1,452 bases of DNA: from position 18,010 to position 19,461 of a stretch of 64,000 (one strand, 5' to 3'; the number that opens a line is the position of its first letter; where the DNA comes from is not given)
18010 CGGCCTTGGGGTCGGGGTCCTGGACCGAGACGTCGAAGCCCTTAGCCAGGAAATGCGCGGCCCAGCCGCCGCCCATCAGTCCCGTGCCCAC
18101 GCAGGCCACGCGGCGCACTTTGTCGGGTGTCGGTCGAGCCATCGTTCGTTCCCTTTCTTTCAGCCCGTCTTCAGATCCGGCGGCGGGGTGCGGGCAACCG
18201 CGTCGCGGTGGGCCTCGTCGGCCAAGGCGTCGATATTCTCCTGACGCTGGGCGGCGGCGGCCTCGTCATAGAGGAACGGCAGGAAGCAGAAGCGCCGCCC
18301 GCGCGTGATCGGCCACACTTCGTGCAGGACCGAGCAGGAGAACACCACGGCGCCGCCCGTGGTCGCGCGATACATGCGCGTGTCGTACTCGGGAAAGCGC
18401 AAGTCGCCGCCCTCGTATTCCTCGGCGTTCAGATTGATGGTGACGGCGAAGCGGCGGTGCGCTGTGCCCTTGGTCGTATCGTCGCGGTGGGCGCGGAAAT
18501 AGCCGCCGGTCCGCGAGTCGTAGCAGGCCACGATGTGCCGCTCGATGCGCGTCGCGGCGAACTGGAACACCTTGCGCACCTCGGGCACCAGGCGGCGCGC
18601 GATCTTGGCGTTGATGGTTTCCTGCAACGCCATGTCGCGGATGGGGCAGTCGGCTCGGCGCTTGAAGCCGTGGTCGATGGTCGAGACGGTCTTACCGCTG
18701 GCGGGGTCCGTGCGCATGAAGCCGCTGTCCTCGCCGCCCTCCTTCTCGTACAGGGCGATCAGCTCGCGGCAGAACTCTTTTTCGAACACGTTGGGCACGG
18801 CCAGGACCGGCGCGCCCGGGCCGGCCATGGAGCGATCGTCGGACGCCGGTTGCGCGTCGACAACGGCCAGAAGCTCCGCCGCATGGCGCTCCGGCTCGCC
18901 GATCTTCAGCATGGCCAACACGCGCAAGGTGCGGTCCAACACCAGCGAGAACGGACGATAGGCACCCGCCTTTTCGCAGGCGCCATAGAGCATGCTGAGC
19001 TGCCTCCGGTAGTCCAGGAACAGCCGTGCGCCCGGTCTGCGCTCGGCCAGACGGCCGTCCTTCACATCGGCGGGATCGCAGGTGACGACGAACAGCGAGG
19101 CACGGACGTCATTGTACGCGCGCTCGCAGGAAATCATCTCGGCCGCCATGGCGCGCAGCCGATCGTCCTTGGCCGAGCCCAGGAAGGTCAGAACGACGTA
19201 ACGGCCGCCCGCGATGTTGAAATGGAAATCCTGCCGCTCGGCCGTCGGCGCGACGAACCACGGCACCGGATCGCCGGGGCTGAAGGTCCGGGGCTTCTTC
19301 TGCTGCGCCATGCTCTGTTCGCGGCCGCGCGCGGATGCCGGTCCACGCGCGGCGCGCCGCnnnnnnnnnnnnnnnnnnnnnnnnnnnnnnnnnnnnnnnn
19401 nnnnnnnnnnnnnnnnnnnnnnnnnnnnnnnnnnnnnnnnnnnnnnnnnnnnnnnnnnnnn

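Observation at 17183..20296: Carnitine-catabolism-like operon with an interposed redoxin-fused 2OG oxygenase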

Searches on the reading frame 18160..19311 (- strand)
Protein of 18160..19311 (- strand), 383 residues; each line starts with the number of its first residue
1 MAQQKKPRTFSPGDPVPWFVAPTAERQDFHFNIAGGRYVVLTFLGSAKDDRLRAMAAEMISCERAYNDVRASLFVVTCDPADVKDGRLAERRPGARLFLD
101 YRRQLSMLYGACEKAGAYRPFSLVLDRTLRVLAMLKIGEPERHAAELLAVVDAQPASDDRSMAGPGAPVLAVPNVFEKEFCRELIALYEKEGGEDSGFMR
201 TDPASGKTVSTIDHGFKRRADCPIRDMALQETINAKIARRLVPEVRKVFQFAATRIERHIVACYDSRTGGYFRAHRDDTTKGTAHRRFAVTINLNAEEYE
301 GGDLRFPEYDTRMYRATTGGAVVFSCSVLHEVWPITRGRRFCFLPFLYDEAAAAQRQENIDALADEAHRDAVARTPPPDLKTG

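Call 3: search_protein_families(library=pfam, proteins=[window:18160-19311:-])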
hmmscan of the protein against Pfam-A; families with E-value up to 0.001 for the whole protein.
window:18160-19311:- (383 aa): 2 families
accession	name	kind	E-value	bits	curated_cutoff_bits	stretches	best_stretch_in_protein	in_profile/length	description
PF13640.12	2OG-FeII_Oxy_3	-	1e-10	42.9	27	1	261-344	3-94/98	2OG-Fe(II) oxygenase superfamily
PF00578.27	AhpC-TSA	-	0.00034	21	26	1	12-128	1-118/124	AhpC/TSA family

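Call 4: search_protein_families(library=ncbifam, proteins=[window:18160-19311:-])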
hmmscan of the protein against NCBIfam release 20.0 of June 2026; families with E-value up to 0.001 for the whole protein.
window:18160-19311:- (383 aa): 3 families
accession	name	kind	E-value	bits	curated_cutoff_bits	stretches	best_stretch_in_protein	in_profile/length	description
NF003974.0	PRK05467.1-3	equivalog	7.7e-11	41.9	143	1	228-347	52-172/221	Fe2+-dependent dioxygenase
NF003975.0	PRK05467.1-4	equivalog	2.7e-07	30.2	180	1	230-343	53-172/226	Fe2+-dependent dioxygenase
NF003973.0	PRK05467.1-2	equivalog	2.3e-05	24.1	336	1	272-344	93-173/227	Fe2+-dependent dioxygenase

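Call 5: find_homologous_proteins(query=window:18160-19311:-)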
Query window:18160-19311:- (383 aa): 7501 proteins with E <= 0.001 among 8000 candidates; the best 120 are listed.
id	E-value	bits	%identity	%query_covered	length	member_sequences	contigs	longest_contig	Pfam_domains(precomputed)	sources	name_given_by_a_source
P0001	1.2e-241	820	92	100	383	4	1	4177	PF13640.13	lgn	-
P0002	6.6e-239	811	91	100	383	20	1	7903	PF13640.13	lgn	-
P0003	2.3e-235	799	90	100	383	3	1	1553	PF13640.13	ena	-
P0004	1.3e-233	793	89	100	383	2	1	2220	PF13640.13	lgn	-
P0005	1.1e-207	708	81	99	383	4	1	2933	PF13640.13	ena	-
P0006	9.5e-201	685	79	99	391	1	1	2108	PF13640.13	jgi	jgi:predicted 2-oxoglutarate/Fe(II)-dependent dioxygenase YbiX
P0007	5.5e-195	666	78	99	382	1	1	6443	PF13640.13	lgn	-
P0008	5.0e-152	525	62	97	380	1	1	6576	PF13640.13,PF00578.28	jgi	jgi:peroxiredoxin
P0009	1.2e-126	441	56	96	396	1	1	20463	PF13640.13,PF00578.28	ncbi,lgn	-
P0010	3.9e-125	436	54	96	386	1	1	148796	PF13640.13,PF00578.28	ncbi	-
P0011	1.5e-124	434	55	98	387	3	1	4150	PF13640.13,PF00578.28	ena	-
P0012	3.0e-124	433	53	98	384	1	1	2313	PF13640.13,PF08534.17,PF00578.28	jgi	jgi:peroxiredoxin/predicted 2-oxoglutarate/Fe(II)-dependent dioxygenase YbiX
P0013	2.7e-123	430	57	95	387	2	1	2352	PF13640.13,PF00578.28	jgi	jgi:peroxiredoxin/predicted 2-oxoglutarate/Fe(II)-dependent dioxygenase YbiX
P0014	2.8e-123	430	54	96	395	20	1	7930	PF13640.13,PF00578.28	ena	-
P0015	3.5e-123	430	56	95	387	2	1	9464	PF13640.13,PF00578.28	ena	-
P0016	7.3e-123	429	53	96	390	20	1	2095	PF13640.13,PF00578.28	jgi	jgi:peroxiredoxin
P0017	8.1e-123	429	56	95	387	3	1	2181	PF13640.13,PF00578.28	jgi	-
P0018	3.1e-122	427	53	96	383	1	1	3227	PF13640.13,PF00578.28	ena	-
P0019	7.7e-122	425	56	92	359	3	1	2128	PF13640.13,PF00578.28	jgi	-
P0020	4.1e-121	423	52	96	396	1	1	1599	PF13640.13,PF00578.28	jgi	-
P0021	5.0e-121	423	56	96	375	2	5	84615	PF13640.13,PF00578.28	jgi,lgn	jgi:predicted 2-oxoglutarate/Fe(II)-dependent dioxygenase YbiX/peroxiredoxin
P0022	7.2e-121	422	53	96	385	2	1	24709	PF13640.13,PF00578.28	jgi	jgi:peroxiredoxin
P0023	7.2e-121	422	53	98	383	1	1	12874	PF13640.13,PF00578.28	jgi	-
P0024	1.5e-120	421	54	94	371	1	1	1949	PF13640.13,PF00578.28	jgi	jgi:peroxiredoxin/predicted 2-oxoglutarate/Fe(II)-dependent dioxygenase YbiX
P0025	1.3e-119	418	55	92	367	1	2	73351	PF13640.13,PF00578.28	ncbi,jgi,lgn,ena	-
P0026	1.4e-119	418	53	94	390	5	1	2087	PF13640.13,PF00578.28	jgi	jgi:peroxiredoxin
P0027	1.8e-119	418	53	93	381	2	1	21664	PF13640.13,PF00578.28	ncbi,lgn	-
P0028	2.8e-119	417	56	93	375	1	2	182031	PF13640.13,PF00578.28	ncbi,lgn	-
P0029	2.8e-119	417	52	91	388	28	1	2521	PF13640.13,PF00578.28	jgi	jgi:peroxiredoxin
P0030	3.3e-119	417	53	96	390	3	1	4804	PF13640.13,PF00578.28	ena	-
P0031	3.9e-119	416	53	96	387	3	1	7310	PF13640.13,PF00578.28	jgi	-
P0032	4.6e-119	416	54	95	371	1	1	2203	PF13640.13,PF00578.28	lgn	-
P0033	5.0e-119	416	56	91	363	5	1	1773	PF13640.13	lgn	-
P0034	5.4e-119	416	54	93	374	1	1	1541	PF13640.13,PF00578.28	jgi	-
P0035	1.0e-118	415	54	92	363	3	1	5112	PF13640.13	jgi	jgi:predicted 2-oxoglutarate/Fe(II)-dependent dioxygenase YbiX/peroxiredoxin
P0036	1.1e-118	415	51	95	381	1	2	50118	PF13640.13,PF00578.28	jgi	jgi:peroxiredoxin/predicted 2-oxoglutarate/Fe(II)-dependent dioxygenase YbiX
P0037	1.6e-118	414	53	96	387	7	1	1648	PF13640.13,PF00578.28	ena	-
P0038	1.8e-118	414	53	96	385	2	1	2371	PF13640.13,PF00578.28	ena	-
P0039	3.7e-118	413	50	96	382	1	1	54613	PF13640.13,PF00578.28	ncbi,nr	ncbi:MAG: 2OG-Fe(II) oxygenase [Alphaproteobacteria bacterium]|nr:2OG-Fe(II) oxygenase [Alphaproteob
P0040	4.1e-118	413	53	96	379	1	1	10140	PF13640.13,PF00578.28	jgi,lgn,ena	-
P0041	4.4e-118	413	51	96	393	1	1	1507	PF13640.13,PF00578.28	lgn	-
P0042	6.2e-118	412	55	92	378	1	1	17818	PF13640.13,PF00578.28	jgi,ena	-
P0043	6.4e-118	412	55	92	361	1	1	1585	PF13640.13,PF00578.28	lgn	-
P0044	1.1e-117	412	53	96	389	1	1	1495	PF13640.13,PF00578.28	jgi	-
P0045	1.1e-117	412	55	94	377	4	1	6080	PF13640.13,PF00578.28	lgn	-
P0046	1.2e-117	412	53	96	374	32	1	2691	PF13640.13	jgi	jgi:predicted 2-oxoglutarate/Fe(II)-dependent dioxygenase YbiX/peroxiredoxin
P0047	1.8e-117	411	53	96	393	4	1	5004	PF13640.13,PF00578.28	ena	-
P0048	2.0e-117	411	55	92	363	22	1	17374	PF13640.13,PF00578.28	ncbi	-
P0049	2.4e-117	411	52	95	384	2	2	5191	PF13640.13,PF00578.28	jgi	jgi:peroxiredoxin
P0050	3.0e-117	410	52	98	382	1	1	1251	PF13640.13,PF00578.28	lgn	-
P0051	4.2e-117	410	54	94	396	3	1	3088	PF13640.13,PF00578.28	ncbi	-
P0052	5.0e-117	409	54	96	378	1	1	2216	PF13640.13,PF00578.28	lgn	-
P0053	5.8e-117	409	53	95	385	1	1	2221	PF13640.13,PF00578.28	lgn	-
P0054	5.9e-117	409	54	92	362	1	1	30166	PF13640.13,PF00578.28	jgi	jgi:peroxiredoxin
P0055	7.0e-117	409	55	95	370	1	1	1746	PF13640.13,PF00578.28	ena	-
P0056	8.2e-117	409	52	92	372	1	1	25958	PF13640.13,PF00578.28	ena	-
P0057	9.2e-117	409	52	96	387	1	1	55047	PF13640.13,PF00578.28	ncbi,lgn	-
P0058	1.2e-116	408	53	93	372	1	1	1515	PF13640.13,PF00578.28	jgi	jgi:peroxiredoxin/predicted 2-oxoglutarate/Fe(II)-dependent dioxygenase YbiX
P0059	1.4e-116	408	53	96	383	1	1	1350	PF13640.13,PF00578.28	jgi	jgi:predicted 2-oxoglutarate/Fe(II)-dependent dioxygenase YbiX/peroxiredoxin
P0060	1.8e-116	408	53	97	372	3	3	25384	PF13640.13,PF00578.28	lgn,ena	-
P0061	2.8e-116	407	53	95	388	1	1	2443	PF13640.13,PF00578.28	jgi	jgi:peroxiredoxin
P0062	2.9e-116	407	52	95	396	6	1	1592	PF13640.13,PF00578.28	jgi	-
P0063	3.1e-116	407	55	92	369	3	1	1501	PF13640.13,PF00578.28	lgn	-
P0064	3.8e-116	407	55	95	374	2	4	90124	PF13640.13,PF00578.28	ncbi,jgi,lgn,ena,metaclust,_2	metaclust:\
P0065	4.4e-116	406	55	96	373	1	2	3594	PF13640.13,PF00578.28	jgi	jgi:predicted 2-oxoglutarate/Fe(II)-dependent dioxygenase YbiX/peroxiredoxin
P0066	5.5e-116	406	54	96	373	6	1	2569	PF13640.13,PF00578.28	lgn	-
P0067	7.9e-116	406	55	91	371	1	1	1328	PF13640.13,PF00578.28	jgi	jgi:hypothetical protein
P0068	8.0e-116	406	52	96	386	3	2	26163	PF13640.13,PF00578.28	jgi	jgi:peroxiredoxin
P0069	9.0e-116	405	56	91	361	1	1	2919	PF13640.13,PF00578.28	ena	-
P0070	2.0e-115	404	51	96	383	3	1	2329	PF13640.13,PF00578.28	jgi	-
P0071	2.8e-115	404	53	96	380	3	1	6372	PF13640.13,PF00578.28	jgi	jgi:peroxiredoxin/predicted 2-oxoglutarate/Fe(II)-dependent dioxygenase YbiX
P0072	3.0e-115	404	56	92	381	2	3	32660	PF13640.13,PF00578.28,PF05721.20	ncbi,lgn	-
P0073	3.1e-115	404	54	92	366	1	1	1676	PF13640.13,PF00578.28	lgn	-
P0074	3.6e-115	403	52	94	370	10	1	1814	PF13640.13,PF00578.28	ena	-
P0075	3.8e-115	403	51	95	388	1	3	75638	PF13640.13,PF00578.28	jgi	-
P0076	4.1e-115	403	54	96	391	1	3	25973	PF13640.13,PF00578.28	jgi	jgi:peroxiredoxin/predicted 2-oxoglutarate/Fe(II)-dependent dioxygenase YbiX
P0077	4.2e-115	403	55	94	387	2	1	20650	PF13640.13,PF00578.28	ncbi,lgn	ncbi:MAG: 2OG-Fe(II) oxygenase [Alphaproteobacteria bacterium]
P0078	4.2e-115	403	54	96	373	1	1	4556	PF13640.13,PF00578.28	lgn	-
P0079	5.1e-115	403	51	96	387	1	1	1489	PF13640.13,PF00578.28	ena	-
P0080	6.2e-115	403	51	95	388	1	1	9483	PF13640.13,PF00578.28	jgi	jgi:peroxiredoxin/predicted 2-oxoglutarate/Fe(II)-dependent dioxygenase YbiX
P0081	6.3e-115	403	54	91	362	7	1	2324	PF13640.13,PF00578.28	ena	-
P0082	6.5e-115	403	51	95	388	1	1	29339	PF13640.13,PF00578.28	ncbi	-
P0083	9.9e-115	402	52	92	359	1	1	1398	PF13640.13,PF00578.28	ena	-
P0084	1.2e-114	402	51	95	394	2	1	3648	PF13640.13,PF00578.28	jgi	jgi:peroxiredoxin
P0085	1.3e-114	402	53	96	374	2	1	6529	PF13640.13,PF00578.28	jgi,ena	-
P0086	1.3e-114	402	52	96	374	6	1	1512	PF13640.13,PF00578.28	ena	-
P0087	1.7e-114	401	51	95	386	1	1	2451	PF13640.13,PF00578.28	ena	-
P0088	2.1e-114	401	55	95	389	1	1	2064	PF13640.13,PF00578.28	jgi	jgi:peroxiredoxin/predicted 2-oxoglutarate/Fe(II)-dependent dioxygenase YbiX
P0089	2.4e-114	401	51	97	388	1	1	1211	PF13640.13,PF00578.28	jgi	-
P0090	3.7e-114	400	51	96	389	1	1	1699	PF13640.13,PF00578.28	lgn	-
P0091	3.9e-114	400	53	94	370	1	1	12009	PF13640.13,PF00578.28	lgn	-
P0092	3.9e-114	400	51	95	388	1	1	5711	PF13640.13,PF00578.28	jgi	jgi:peroxiredoxin/predicted 2-oxoglutarate/Fe(II)-dependent dioxygenase YbiX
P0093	4.3e-114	400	51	97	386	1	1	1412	PF13640.13,PF00578.28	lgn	-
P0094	4.5e-114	400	53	96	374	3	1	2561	PF13640.13,PF00578.28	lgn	-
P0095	4.9e-114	400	51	96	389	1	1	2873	PF13640.13,PF00578.28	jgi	jgi:peroxiredoxin/predicted 2-oxoglutarate/Fe(II)-dependent dioxygenase YbiX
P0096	5.3e-114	400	52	97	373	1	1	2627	PF13640.13,PF00578.28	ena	-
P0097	6.1e-114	399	54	93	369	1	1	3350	PF13640.13,PF00578.28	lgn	-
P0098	7.0e-114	399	52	96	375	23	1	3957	PF13640.13,PF00578.28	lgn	-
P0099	8.7e-114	399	53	96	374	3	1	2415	PF13640.13,PF00578.28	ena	-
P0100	9.2e-114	399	51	96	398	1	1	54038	PF13640.13,PF00578.28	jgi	-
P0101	9.2e-114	399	51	95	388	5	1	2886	PF13640.13,PF00578.28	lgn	-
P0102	1.1e-113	399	53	93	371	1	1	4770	PF13640.13,PF00578.28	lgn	-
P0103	1.1e-113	399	51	92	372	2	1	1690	PF13640.13,PF00578.28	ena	-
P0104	1.1e-113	398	54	94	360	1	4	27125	PF13640.13,PF00578.28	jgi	jgi:predicted 2-oxoglutarate/Fe(II)-dependent dioxygenase YbiX/peroxiredoxin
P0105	1.2e-113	398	52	95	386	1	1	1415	PF13640.13,PF00578.28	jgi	jgi:peroxiredoxin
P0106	1.3e-113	398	52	93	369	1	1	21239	PF13640.13,PF00578.28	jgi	jgi:predicted 2-oxoglutarate/Fe(II)-dependent dioxygenase YbiX/peroxiredoxin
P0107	1.4e-113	398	52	91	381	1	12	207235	PF13640.13,PF00578.28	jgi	jgi:peroxiredoxin/predicted 2-oxoglutarate/Fe(II)-dependent dioxygenase YbiX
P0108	1.5e-113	398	51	95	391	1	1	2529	PF13640.13,PF00578.28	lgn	-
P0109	1.9e-113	398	52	94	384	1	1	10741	PF13640.13,PF00578.28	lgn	-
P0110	2.5e-113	397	53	93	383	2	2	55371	PF13640.13,PF00578.28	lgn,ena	-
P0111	2.8e-113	397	51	96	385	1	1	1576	PF13640.13,PF00578.28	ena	-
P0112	3.4e-113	397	55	92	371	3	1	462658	PF13640.13,PF00578.28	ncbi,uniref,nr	ncbi:2OG-Fe(II) oxygenase [Caulobacter sp. 17J80-11]|uniref:2OG-Fe(II) oxygenase family protein n=1 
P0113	3.9e-113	397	51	92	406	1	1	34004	PF13640.13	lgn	-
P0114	7.5e-113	396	55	91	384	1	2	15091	PF13640.13,PF00578.28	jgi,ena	-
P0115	8.4e-113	396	53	92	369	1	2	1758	PF13640.13,PF00578.28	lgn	-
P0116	8.5e-113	396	54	91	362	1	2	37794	PF13640.13,PF00578.28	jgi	jgi:peroxiredoxin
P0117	8.9e-113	395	53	94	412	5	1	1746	PF13640.13,PF00578.28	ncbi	-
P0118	9.7e-113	395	54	93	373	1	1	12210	PF13640.13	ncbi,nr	ncbi:MAG: 2OG-Fe(II) oxygenase [Alphaproteobacteria bacterium]|nr:2OG-Fe(II) oxygenase [Alphaproteob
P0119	1.1e-112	395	54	92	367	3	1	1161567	PF13640.13,PF08534.17,PF00578.28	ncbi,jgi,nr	ncbi:MAG TPA: 2OG-Fe(II) oxygenase [Rhizomicrobium sp.]|jgi:peroxiredoxin/predicted 2-oxoglutarate/F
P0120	1.3e-112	395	50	99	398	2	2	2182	PF13640.13,PF00578.28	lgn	-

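Call 6: search_solved_structures(query=window:18160-19311:-, max_evalue=1, show_alignments=2)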
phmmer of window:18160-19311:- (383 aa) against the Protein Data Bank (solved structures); distinct sequences matched with E-value up to 1: 9.
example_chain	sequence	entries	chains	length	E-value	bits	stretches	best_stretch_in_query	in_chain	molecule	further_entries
9qn0_A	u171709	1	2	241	0.00036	23.2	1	212-347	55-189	PKHD-type hydroxylase PiuC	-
9qn1_A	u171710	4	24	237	0.00095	21.8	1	256-347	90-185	PKHD-type hydroxylase PiuC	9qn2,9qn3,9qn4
9ghl_A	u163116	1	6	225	0.0011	21.6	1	258-347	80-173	PKHD-type hydroxylase PiuC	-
3dkq_A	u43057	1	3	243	0.0015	21.2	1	265-348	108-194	PKHD-type hydroxylase Sbal_3634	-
8zgc_A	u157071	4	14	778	0.037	16.6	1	177-353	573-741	Multifunctional procollagen lysine hydroxylase and glycosyltransferase LH3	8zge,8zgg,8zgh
6teu_A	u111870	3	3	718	0.1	15.1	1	177-352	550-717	Multifunctional procollagen lysine hydroxylase and glycosyltransferase LH3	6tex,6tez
6fxk_A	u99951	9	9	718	0.1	15.1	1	177-352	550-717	Procollagen-lysine,2-oxoglutarate 5-dioxygenase 3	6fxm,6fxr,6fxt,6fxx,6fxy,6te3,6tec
8one_A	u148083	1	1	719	0.1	15.1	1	177-352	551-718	Multifunctional procollagen lysine hydroxylase and glycosyltransferase LH3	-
6ax6_A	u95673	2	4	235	0.12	14.9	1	175-347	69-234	Procollagen lysyl hydroxylase and glycosyltransferase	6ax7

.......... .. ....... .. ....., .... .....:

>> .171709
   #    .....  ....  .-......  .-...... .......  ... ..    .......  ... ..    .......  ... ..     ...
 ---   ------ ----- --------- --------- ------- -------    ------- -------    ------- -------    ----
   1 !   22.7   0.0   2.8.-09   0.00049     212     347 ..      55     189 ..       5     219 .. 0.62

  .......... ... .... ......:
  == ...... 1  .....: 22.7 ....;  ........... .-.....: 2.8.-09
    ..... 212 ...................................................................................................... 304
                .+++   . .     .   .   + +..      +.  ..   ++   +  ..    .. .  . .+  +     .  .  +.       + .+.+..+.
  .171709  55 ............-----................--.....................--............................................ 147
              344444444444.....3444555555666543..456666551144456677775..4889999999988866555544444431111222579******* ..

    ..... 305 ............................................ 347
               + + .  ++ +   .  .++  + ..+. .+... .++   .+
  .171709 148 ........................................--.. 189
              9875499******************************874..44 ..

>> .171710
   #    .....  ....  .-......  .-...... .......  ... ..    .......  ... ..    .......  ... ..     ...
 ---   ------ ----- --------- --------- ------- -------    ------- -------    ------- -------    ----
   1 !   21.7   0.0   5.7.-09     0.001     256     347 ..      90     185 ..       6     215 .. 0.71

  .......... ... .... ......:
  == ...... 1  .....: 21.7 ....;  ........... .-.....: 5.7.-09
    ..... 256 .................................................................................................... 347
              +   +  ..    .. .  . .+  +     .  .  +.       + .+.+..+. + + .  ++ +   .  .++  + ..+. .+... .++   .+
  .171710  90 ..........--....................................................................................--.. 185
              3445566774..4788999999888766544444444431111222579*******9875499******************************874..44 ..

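Call 7: find_related_loci(query=window:18160-19311:-, collection=genome_contigs, flank=6000)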
Query window:18160-19311:- (383 aa) in genome_contigs; peptide patterns used: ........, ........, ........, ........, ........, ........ (x = any residue, [..] = any of these).
144 stretches matched a pattern; 90 encode a relative of the query (tblastn E <= 1e-3); the best 80 are kept; 79 distinct loci.
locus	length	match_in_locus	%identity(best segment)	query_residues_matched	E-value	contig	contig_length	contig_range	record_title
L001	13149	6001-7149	94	1-383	0e+0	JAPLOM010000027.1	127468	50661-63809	MAG: Alphaproteobacteria bacterium isolate LacPavin_0818_WC50_MAG_65_9 LacPavin_0818_WC50_scaffold_20673, whole genome s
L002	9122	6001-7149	91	1-383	0e+0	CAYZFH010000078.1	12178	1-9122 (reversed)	MAG TPA_asm: uncultured Rhizobiaceae bacterium isolate SRP292972_co2_151 genome assembly, contig: NODE_4947_length_12178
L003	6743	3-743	85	120-366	5e-142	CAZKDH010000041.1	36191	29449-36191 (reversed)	MAG TPA_asm: uncultured Rhodospirillaceae bacterium isolate binchicken_co200_29 genome assembly, contig: k141_976364, wh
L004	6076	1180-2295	52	10-377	1e-123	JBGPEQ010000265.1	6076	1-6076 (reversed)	MAG: Dongiaceae bacterium isolate OBJ_0618_7090110_87 k141_9272326_length_6076_cov_14.4024, whole genome shotgun sequenc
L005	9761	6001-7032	56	10-359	6e-121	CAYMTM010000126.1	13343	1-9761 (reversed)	MAG TPA_asm: uncultured Rhodospirillaceae bacterium isolate binchicken_co274_48 genome assembly, contig: NODE_11603_leng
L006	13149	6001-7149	92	1-383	0e+0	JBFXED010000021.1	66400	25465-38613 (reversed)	MAG: Alphaproteobacteria bacterium isolate CA_2019_TPIn_108 NODE_1432_length_66400_cov_7.156082_TPIn, whole genome shotg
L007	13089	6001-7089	55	9-373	5e-118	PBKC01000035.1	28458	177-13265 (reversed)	MAG: Rhodospirillaceae bacterium isolate SP28 MHASMcontig_3493973, whole genome shotgun sequence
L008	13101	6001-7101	53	1-364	4e-117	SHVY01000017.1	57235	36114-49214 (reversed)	MAG: Alphaproteobacteria bacterium isolate Baikal-deep-G51 BACOMB-C2069, whole genome shotgun sequence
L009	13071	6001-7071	52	8-369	4e-115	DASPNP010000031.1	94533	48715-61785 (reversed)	MAG TPA_asm: Azospirillaceae bacterium isolate SMAG_U12124 k141_302168, whole genome shotgun sequence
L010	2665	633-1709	53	1-363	5e-118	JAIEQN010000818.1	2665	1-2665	MAG: Gemmataceae bacterium isolate co.spades.METABAT.1kb_005 c_000000340593, whole genome shotgun sequence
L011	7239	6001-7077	49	10-366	5e-113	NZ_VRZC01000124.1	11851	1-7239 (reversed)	MAG: Geminocystis sp. GBBB08 NODE_124_length_11851_cov_2.047083, whole genome shotgun sequence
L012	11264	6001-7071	52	13-367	5e-112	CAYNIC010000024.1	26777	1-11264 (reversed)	MAG TPA_asm: uncultured Rhodospirillales bacterium isolate SRP189682_co2_447 genome assembly, contig: NODE_2409_length_2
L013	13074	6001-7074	53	10-356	5e-112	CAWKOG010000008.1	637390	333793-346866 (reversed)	MAG: uncultured Alphaproteobacteria bacterium isolate MFD00962.bin.2.283 genome assembly, contig: contig_178709, whole g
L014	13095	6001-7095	50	8-366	1e-111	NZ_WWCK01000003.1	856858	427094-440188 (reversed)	Duganella rivi strain FT55W NODE_3_length_856858_cov_26.282703_3, whole genome shotgun sequence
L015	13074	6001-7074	53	10-356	1e-111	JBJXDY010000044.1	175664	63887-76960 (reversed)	MAG: Dongiaceae bacterium isolate P.bin.51 k127_4082550, whole genome shotgun sequence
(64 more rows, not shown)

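Call 8: find_encoding_contigs(protein=window:18160-19311:-, flank=6000)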
Protein window:18160-19311:- (383 aa): 3 contigs read that carry it; 3 places shown.
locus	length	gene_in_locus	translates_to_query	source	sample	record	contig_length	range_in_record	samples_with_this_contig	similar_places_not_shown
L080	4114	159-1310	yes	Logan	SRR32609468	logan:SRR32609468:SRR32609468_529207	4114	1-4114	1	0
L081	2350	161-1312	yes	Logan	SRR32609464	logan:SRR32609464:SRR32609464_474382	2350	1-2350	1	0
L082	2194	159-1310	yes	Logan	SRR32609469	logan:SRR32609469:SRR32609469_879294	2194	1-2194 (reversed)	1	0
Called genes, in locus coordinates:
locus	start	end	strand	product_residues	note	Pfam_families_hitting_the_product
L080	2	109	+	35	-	?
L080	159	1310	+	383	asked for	PF13640:2OG-FeII_Oxy_3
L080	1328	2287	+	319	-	PF02737:3HCDH_N, PF03446:NAD_binding_2 (weak), PF00725:3HCDH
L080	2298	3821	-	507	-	PF07690:MFS_1, PF00083:Sugar_tr, PF07690:MFS_1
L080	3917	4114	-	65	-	?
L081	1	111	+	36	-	?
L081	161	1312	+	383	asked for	PF13640:2OG-FeII_Oxy_3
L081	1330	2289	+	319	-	PF02737:3HCDH_N, PF03446:NAD_binding_2 (weak), PF00725:3HCDH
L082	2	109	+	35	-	?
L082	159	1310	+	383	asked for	PF13640:2OG-FeII_Oxy_3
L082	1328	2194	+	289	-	?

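Call 17: find_encoding_contigs(protein=P0007, flank=6000, max_places=2)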
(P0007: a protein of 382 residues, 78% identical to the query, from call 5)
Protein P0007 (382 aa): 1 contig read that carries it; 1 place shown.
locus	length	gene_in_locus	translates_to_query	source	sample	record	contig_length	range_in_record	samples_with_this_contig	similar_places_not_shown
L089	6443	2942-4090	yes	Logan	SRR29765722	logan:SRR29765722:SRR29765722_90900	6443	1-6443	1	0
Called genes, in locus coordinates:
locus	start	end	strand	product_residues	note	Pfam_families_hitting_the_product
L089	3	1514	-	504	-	?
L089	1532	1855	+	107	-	-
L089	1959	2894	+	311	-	PF05853:BKACE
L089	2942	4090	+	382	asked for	PF13640:2OG-FeII_Oxy_3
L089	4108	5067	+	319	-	PF02737:3HCDH_N, PF00725:3HCDH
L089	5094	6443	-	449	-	?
